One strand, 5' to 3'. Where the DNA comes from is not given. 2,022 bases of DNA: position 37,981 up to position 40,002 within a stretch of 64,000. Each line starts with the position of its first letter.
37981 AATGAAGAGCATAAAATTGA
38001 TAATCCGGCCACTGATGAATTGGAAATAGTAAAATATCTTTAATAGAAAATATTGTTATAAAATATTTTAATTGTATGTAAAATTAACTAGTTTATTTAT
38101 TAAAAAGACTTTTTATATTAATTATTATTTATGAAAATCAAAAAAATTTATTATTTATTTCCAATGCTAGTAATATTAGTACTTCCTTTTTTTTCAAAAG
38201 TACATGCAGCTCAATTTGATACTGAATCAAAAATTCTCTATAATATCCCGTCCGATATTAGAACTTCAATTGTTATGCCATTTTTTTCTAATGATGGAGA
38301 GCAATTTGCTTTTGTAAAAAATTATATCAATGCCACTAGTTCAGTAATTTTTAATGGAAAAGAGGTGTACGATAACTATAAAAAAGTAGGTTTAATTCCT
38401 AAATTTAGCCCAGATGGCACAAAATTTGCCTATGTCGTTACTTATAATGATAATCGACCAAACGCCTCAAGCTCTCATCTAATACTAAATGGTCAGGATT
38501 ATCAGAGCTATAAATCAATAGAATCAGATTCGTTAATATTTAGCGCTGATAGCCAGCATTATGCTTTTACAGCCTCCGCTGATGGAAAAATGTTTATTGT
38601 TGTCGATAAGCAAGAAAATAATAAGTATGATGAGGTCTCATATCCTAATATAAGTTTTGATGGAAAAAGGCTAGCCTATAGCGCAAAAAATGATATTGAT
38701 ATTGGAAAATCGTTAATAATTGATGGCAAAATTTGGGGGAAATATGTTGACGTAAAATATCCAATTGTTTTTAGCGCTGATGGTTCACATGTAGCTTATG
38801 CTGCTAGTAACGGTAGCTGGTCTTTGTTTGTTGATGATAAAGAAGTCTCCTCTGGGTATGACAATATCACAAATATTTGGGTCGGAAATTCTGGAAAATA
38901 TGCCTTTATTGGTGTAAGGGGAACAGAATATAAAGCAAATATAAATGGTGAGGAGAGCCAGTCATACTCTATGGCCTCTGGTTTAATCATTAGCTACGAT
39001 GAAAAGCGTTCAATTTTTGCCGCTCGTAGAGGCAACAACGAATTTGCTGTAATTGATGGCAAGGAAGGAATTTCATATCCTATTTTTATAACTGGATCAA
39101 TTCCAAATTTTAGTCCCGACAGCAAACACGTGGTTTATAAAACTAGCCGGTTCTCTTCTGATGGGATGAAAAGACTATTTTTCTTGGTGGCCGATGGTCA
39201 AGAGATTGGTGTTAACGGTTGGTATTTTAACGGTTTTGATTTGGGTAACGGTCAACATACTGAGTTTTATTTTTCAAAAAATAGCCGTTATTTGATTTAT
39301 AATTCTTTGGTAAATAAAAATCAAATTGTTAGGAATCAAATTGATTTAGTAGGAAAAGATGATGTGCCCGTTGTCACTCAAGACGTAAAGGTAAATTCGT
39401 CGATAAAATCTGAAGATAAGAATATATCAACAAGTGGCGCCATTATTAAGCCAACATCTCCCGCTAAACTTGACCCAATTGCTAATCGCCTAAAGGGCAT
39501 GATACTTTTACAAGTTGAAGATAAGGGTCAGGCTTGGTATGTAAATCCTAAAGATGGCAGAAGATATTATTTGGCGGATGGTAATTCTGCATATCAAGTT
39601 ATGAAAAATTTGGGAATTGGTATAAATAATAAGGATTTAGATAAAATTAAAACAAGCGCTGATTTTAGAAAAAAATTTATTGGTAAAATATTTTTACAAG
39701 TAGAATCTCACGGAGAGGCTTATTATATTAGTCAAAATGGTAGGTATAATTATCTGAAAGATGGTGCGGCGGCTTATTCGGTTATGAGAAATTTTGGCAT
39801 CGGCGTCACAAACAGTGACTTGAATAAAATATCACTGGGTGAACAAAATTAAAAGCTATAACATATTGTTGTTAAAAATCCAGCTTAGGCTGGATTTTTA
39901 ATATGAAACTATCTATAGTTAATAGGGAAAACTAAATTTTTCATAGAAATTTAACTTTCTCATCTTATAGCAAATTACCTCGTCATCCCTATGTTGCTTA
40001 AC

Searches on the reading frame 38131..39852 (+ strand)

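Call 42: search_protein_families(library=pfam, proteins=[window:38131-39852:+], max_evalue=0.0001)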
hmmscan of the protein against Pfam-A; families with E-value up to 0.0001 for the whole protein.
window:38131-39852:+ (573 aa): 1 family
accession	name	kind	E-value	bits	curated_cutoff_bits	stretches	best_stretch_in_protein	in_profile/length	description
PF07676.18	PD40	-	3.8e-08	33.5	20.9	0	49-62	13-26/38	WD40-like Beta Propeller Repeat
